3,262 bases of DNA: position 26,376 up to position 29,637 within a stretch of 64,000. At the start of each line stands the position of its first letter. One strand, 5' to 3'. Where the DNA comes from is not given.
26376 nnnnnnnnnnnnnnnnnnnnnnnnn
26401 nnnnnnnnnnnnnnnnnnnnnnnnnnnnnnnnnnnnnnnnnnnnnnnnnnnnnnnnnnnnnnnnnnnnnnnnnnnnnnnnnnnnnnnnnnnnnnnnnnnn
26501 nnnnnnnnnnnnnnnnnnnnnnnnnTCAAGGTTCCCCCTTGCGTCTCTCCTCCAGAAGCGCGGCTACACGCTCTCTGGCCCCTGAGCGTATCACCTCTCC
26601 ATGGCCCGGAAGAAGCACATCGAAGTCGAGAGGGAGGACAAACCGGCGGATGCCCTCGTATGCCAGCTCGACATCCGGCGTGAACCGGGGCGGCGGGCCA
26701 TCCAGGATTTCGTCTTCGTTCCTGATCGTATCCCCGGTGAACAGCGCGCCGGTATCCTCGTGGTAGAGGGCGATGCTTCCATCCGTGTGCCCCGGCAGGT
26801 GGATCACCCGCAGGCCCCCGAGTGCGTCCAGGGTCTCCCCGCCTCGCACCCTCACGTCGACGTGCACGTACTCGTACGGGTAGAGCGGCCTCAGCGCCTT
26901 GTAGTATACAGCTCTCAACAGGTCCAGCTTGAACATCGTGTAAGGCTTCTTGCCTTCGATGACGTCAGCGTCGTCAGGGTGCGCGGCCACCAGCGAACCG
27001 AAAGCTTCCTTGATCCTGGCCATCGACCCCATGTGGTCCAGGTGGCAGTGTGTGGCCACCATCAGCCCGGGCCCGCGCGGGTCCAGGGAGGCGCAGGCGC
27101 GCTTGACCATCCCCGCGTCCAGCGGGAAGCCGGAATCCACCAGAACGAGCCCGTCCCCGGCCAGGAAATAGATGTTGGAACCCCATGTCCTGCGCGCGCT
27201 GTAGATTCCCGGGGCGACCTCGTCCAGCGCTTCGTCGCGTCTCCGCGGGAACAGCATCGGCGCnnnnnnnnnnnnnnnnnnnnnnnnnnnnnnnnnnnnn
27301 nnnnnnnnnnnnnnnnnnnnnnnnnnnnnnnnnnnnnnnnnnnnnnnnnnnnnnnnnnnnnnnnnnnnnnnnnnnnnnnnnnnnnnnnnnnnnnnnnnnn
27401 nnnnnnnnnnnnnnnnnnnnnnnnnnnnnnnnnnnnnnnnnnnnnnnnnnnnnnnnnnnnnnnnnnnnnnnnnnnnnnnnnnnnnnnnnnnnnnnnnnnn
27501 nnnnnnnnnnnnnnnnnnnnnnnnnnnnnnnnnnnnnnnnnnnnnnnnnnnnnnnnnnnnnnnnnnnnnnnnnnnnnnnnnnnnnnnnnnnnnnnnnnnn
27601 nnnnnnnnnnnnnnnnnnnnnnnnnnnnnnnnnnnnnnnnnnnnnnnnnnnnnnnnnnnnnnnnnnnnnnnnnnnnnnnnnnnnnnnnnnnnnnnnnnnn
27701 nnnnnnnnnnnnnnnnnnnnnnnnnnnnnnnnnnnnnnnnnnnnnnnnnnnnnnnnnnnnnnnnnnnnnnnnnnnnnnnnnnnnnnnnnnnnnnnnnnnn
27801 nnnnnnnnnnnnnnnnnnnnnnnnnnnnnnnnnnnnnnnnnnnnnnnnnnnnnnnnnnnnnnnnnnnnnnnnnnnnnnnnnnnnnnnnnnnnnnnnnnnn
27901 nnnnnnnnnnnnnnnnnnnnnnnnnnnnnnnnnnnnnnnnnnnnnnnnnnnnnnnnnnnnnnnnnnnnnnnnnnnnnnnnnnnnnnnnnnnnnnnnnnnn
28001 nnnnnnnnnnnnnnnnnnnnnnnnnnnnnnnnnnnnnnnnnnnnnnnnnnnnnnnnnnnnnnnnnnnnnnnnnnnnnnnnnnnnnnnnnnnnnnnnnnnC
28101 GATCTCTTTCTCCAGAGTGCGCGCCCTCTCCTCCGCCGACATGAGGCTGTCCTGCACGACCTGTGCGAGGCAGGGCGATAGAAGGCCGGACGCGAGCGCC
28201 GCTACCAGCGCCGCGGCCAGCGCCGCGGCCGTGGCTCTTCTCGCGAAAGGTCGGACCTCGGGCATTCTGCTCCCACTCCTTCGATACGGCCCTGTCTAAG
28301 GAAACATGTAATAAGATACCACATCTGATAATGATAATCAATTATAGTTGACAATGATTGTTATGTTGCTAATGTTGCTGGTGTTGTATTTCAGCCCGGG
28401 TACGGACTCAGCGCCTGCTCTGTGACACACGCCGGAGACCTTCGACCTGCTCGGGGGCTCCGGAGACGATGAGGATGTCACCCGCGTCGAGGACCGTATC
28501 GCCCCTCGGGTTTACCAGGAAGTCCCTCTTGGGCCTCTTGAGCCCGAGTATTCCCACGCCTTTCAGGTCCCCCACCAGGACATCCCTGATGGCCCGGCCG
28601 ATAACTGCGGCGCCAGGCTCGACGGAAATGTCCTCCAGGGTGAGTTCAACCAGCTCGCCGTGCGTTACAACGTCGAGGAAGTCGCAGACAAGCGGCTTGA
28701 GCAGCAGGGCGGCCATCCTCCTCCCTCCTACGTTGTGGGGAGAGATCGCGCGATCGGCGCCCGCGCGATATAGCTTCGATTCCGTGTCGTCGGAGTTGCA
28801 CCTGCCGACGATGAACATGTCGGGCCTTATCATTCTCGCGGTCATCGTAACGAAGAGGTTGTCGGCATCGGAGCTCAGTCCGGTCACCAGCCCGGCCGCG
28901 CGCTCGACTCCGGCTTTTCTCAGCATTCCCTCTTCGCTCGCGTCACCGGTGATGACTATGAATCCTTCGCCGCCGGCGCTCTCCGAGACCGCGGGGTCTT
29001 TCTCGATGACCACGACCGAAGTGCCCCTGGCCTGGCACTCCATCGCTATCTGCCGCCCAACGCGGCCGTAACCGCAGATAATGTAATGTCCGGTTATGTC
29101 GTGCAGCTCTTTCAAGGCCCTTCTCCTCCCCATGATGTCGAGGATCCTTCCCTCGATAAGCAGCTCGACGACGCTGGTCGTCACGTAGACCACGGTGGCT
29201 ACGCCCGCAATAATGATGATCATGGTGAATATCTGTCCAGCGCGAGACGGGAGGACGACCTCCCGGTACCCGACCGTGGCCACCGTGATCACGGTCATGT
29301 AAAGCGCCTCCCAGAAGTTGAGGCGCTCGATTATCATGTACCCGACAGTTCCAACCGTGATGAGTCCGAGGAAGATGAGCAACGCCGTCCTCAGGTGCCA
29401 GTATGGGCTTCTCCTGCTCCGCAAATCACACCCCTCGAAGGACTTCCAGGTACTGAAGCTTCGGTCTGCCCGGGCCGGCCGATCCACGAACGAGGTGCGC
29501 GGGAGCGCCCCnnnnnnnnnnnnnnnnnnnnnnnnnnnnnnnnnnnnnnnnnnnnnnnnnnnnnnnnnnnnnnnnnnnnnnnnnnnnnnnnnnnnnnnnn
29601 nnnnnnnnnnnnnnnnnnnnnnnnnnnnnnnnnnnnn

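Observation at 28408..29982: Bifunctional nuclease (DUF151) co-transcribed with an RCK-gated 2-TM channel whose selectivity filter is TVGYRE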

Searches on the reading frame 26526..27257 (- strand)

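Call 3: search_protein_families(library=pfam, proteins=[window:26526-27257:-], max_evalue=0.01)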
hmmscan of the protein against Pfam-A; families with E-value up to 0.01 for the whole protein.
window:26526-27257:- (243 aa): 1 family
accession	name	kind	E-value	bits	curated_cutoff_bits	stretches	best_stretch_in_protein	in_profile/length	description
PF00753.33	Lactamase_B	-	3.7e-26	92.7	22.7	1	25-219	4-196/196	Metallo-beta-lactamase superfamily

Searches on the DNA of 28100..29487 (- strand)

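Call 36: search_rna_families(source=window, start=28100, end=28480, threshold=evalue, max_evalue=5)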
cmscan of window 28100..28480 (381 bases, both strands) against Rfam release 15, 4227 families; matches with E-value up to 5: 1.
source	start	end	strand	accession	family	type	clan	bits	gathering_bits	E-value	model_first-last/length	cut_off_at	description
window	28328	28366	+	RF04216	mir-509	Gene; miRNA;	CL00136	17.3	64.5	0.65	22-60/82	no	mir-509 microRNA precursor family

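Call 74: search_rna_families(source=L004, start=5840, end=6020, threshold=evalue, max_evalue=5)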
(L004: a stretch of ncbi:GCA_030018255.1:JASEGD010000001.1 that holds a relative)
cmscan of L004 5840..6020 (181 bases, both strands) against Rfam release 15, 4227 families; matches with E-value up to 5: 2.
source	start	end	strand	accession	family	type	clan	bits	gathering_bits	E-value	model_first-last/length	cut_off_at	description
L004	5852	5899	+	RF02837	anti-hemB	Gene; sRNA;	-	11.3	49.5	2.8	1-81/81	no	Burkholderia RNA 7 (anti-hemB)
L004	5970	6018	+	RF01152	sR1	Gene; snRNA; snoRNA; CD-box;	-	10.7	45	1.1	1-57/57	no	Small nucleolar RNA sR1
